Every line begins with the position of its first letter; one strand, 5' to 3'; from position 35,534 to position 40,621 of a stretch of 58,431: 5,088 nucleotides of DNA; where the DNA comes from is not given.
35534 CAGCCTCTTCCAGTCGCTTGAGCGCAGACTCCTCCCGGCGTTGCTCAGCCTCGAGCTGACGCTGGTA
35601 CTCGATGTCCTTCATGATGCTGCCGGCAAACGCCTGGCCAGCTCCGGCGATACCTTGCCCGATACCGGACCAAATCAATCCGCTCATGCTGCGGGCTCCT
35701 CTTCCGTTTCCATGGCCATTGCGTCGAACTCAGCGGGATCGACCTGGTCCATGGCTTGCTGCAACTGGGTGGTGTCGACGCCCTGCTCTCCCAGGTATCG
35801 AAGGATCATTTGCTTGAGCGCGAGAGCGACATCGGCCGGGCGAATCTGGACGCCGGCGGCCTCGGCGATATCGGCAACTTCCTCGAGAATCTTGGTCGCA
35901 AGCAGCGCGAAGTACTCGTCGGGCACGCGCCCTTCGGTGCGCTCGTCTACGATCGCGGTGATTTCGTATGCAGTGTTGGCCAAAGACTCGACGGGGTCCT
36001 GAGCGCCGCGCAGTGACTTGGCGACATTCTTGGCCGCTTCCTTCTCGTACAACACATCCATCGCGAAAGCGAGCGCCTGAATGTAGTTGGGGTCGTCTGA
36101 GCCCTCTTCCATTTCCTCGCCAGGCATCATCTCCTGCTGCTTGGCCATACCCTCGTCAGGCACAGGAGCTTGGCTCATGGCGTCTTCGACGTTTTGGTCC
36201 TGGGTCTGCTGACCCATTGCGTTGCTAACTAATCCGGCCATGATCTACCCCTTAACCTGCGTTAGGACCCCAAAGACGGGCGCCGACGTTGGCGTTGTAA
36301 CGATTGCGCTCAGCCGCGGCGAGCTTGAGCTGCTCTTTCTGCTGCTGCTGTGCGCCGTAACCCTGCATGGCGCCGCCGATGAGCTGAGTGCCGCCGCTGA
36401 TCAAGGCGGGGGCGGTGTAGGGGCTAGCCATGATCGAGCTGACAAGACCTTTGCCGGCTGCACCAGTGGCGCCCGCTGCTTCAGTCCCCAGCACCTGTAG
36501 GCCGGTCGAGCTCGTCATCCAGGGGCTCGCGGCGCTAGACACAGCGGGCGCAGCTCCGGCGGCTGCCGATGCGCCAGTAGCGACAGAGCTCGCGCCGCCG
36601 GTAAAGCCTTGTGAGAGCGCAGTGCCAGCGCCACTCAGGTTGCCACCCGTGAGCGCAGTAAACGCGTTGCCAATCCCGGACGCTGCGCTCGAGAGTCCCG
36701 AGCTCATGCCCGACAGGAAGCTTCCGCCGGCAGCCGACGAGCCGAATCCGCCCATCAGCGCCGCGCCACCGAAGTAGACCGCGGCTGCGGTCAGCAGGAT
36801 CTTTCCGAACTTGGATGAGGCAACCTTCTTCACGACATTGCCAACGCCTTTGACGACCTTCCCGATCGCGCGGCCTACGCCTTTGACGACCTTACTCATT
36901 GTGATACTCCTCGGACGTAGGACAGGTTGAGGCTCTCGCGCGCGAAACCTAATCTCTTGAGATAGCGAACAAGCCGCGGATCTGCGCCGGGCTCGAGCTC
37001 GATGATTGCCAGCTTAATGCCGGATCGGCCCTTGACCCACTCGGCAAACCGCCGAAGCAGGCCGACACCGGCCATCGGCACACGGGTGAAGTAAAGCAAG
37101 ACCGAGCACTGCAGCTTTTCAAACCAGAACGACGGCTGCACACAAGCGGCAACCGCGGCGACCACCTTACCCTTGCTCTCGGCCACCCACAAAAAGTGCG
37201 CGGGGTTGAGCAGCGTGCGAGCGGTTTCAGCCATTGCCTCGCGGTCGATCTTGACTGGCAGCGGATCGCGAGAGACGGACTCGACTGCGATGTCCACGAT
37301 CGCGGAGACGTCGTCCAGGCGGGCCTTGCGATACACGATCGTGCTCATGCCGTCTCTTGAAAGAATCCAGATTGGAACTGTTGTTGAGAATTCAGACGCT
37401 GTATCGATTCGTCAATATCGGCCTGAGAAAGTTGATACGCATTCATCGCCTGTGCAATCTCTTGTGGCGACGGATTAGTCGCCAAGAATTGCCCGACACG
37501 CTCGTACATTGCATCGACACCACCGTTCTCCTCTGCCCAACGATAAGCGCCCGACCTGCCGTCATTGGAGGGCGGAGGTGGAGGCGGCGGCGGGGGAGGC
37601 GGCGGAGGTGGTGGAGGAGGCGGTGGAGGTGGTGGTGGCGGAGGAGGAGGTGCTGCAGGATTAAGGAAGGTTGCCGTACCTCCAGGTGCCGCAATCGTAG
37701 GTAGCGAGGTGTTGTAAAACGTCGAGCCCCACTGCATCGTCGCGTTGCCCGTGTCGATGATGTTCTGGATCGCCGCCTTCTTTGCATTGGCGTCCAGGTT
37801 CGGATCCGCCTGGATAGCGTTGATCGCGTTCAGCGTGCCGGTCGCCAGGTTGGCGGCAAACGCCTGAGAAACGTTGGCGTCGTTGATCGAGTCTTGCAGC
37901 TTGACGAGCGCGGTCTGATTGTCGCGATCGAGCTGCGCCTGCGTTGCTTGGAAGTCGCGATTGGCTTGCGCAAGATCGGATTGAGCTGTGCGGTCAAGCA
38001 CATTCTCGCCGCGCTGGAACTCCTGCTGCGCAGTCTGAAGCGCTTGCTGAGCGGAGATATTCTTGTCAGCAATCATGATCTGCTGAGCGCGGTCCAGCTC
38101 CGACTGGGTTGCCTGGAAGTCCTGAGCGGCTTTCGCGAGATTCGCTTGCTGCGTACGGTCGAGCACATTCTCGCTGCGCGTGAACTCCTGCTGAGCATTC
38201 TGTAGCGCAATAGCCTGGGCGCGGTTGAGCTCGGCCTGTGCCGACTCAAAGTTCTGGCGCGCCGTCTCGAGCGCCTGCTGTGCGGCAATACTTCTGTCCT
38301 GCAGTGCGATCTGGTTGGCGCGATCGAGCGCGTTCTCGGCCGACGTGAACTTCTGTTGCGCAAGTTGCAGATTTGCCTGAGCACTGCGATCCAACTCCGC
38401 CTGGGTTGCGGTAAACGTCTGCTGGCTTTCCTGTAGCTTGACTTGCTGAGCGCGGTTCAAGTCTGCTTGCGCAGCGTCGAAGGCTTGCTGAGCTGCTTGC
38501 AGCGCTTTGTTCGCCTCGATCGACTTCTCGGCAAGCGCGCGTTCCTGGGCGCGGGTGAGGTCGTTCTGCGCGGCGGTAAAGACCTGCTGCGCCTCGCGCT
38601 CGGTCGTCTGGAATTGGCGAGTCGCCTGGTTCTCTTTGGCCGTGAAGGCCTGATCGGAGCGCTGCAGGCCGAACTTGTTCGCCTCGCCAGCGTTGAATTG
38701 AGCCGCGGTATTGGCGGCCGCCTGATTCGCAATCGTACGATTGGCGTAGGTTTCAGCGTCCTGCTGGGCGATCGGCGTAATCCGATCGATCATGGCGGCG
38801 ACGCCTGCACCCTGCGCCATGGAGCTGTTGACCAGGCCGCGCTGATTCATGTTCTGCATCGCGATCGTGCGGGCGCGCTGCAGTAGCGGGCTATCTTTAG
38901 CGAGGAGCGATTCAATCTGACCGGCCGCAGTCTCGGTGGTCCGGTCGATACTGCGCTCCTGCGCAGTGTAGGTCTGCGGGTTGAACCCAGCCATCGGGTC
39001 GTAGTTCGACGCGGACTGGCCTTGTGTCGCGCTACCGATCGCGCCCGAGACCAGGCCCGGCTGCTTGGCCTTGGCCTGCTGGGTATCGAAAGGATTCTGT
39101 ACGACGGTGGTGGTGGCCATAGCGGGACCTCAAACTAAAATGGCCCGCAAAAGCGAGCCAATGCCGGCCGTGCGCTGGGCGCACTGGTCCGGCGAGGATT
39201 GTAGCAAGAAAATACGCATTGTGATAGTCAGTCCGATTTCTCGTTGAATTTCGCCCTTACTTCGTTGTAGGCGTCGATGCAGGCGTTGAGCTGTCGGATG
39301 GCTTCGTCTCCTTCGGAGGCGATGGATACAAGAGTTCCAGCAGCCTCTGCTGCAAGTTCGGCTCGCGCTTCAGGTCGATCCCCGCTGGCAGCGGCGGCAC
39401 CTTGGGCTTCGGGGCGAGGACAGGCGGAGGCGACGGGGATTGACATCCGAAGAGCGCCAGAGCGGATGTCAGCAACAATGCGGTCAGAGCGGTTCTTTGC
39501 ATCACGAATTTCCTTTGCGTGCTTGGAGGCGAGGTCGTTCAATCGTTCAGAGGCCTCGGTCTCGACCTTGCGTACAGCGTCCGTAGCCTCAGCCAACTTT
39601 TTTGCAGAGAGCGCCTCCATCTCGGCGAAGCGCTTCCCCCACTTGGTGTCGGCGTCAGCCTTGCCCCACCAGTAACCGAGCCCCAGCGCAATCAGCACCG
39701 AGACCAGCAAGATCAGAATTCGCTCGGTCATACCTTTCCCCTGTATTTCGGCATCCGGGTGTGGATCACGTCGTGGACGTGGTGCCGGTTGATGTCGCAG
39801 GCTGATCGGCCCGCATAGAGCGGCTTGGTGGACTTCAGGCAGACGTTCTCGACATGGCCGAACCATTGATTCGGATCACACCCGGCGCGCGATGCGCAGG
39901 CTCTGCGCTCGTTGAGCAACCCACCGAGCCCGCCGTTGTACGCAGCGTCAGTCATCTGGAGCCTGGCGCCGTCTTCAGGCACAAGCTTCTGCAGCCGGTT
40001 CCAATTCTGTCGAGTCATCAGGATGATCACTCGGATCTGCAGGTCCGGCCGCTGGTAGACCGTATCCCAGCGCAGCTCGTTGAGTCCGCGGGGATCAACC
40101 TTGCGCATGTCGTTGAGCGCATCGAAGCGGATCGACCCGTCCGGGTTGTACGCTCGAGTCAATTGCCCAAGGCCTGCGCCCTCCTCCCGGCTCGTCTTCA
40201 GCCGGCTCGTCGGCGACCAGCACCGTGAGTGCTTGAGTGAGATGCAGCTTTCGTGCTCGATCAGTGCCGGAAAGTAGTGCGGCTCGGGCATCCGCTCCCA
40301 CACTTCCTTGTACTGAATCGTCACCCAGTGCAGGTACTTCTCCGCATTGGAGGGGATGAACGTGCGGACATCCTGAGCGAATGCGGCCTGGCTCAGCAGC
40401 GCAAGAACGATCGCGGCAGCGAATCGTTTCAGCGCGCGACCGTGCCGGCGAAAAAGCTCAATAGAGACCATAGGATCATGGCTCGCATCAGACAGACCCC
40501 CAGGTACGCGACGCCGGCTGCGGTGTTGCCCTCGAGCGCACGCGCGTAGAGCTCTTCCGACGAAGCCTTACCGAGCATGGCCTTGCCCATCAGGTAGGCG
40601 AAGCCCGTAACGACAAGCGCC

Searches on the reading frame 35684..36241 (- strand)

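Call 14: search_protein_families(library=pfam, proteins=[window:35684-36241:-])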
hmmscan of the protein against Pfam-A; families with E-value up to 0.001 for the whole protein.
window:35684-36241:- (185 aa): 1 family
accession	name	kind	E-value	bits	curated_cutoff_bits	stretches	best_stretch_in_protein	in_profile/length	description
PF08546.17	ApbA_C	-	0.00021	22.1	22.7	1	91-175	16-96/125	Ketopantoate reductase PanE/ApbA C terminal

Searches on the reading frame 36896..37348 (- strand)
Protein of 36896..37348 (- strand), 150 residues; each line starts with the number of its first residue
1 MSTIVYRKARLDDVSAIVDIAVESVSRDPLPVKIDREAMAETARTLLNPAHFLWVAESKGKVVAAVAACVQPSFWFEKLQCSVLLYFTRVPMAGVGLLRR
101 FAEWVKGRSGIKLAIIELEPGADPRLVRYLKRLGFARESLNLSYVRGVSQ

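Call 13: search_protein_families(library=phrogs, proteins=[window:36896-37348:-])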
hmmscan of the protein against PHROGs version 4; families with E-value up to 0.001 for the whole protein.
window:36896-37348:- (150 aa): 1 family
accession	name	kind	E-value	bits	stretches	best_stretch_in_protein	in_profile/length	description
phrog_1249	-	other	1.7e-12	48.4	1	3-142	7-153/180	acetyltransferase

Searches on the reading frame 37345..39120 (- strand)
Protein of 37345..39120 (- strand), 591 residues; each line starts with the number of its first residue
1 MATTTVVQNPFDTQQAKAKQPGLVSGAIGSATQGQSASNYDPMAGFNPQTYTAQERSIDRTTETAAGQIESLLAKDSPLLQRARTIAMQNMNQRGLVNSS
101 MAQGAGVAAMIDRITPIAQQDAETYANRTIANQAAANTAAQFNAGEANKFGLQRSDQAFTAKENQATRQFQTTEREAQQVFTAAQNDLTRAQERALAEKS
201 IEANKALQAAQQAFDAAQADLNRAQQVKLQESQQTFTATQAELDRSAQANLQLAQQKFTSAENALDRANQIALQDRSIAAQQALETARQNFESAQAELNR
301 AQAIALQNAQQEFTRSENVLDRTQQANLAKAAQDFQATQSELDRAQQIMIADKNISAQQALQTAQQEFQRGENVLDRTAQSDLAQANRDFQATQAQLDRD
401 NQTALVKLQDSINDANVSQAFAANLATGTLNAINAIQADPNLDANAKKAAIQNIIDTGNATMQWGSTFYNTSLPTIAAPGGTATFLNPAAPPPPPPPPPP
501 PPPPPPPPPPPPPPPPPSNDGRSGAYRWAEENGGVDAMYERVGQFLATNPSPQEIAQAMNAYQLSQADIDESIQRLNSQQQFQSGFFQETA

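Call 13: search_protein_families(library=phrogs, proteins=[window:37345-39120:-])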
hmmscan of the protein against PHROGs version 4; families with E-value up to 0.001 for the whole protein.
window:37345-39120:- (591 aa): 0 families

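Call 53: find_related_loci(query=window:37345-39120:-, collection=viral_contigs, flank=3000)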
Query window:37345-39120:- (591 aa) in viral_contigs; peptide patterns used: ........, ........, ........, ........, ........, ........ (x = any residue, [..] = any of these).
25 stretches matched a pattern; 18 encode a relative of the query (tblastn E <= 1e-3); 18 distinct loci.
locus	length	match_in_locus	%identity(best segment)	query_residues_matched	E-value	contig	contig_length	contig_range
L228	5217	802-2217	51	51-489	1e-129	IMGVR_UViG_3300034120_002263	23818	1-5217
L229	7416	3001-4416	51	51-489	2e-129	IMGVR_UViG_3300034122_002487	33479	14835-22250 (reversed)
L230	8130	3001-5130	62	1-490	3e-127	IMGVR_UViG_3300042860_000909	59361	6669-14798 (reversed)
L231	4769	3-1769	64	122-490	6e-113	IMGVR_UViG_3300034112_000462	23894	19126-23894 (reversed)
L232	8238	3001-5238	56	4-503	1e-108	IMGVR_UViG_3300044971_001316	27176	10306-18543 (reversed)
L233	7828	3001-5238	56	4-503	1e-108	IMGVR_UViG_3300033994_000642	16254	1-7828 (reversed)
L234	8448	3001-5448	49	1-529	3e-99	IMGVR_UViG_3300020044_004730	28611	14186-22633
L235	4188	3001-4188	52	1-399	4e-91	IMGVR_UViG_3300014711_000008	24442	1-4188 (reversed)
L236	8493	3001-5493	53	4-418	3e-108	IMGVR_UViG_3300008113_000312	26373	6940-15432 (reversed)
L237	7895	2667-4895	53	4-500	6e-112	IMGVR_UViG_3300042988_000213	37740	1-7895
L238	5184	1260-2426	43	1-480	3e-53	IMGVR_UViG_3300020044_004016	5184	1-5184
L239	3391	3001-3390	75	1-130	8e-49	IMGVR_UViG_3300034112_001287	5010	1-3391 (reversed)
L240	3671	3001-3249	52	58-140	5e-16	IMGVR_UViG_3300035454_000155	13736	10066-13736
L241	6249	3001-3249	52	58-140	7e-16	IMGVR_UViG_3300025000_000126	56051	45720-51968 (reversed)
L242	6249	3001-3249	52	58-140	7e-16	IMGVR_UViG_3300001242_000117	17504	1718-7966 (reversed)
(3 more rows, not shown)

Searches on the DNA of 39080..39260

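Call 27: search_rna_families(source=window, start=39080, end=39260, threshold=evalue, max_evalue=10, show_alignments=2)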
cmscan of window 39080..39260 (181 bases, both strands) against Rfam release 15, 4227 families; matches with E-value up to 10: 4.
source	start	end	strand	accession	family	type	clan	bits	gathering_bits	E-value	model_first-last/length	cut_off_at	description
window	39137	39256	-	RF01400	istR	Gene; antitoxin;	-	15.1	45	0.55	1-130/130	no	istR Hfq binding RNA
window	39097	39161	+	RF02236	asX2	Gene; sRNA;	-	12.6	70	3.1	1-87/87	no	Xanthomonas sRNA asX2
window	39119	39180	+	RF02067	STnc310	Gene; sRNA;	-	12.4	40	6.3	1-61/61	no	Salmonella enterica sRNA STnc310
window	39138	39186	-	RF01386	isrB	Gene; sRNA;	-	11.2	35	9.4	1-87/87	no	isrB Hfq binding RNA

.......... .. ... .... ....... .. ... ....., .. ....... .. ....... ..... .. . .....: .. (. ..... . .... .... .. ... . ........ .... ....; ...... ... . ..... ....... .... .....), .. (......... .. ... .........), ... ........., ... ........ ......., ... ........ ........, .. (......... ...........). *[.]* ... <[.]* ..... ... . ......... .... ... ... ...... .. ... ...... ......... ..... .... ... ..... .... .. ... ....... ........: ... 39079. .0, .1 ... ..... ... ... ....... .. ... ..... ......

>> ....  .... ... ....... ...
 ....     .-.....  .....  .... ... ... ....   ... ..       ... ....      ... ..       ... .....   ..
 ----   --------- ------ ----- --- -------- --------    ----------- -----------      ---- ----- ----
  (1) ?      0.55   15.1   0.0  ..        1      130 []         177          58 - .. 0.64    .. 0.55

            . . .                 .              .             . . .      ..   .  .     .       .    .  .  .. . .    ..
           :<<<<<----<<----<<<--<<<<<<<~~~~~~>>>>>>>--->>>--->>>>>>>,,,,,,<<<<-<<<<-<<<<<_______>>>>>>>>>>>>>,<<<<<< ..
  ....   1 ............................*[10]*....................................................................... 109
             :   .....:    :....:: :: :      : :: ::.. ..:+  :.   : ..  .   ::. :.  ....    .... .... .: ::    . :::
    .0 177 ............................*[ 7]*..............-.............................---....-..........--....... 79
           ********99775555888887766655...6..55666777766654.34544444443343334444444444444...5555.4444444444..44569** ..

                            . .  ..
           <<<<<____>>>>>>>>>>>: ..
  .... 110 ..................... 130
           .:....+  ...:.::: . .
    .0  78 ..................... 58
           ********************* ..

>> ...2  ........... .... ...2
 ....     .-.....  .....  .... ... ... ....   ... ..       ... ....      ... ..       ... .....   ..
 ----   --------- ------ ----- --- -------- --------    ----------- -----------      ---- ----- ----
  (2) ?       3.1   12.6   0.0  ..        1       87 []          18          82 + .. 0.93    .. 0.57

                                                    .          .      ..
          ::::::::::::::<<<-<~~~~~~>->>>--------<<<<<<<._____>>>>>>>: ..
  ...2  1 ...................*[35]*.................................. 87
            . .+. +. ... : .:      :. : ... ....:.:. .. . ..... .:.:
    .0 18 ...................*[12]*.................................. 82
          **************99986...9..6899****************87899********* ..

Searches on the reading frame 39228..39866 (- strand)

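Call 13: search_protein_families(library=phrogs, proteins=[window:39228-39866:-])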
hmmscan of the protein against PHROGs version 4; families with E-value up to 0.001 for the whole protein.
window:39228-39866:- (212 aa): 4 families
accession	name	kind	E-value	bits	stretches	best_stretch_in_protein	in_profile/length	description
phrog_2466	-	lysis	3e-26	93.2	1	47-206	5-169/172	Rz-like spanin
phrog_1327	-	lysis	8.8e-26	91.6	1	47-202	5-153/158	Rz-like spanin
phrog_13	-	lysis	2.5e-12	48.1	1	51-203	5-151/154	Rz-like spanin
phrog_312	-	lysis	2.3e-08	35.2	1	51-206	12-171/173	Rz-like spanin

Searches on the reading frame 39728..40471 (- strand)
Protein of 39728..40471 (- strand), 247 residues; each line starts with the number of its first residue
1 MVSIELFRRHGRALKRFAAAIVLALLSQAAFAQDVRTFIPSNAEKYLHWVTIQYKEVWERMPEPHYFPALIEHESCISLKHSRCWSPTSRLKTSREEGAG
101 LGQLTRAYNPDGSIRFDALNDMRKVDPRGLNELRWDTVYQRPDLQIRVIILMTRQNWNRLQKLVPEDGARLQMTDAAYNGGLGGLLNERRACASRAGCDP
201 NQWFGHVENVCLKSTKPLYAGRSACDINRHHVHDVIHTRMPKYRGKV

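Call 13: search_protein_families(library=phrogs, proteins=[window:39728-40471:-])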
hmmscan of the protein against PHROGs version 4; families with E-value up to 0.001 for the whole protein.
window:39728-40471:- (247 aa): 1 family
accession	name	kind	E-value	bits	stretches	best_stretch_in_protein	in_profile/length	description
phrog_669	-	lysis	9.9e-14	50.6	1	24-244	903-1058/1946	endolysin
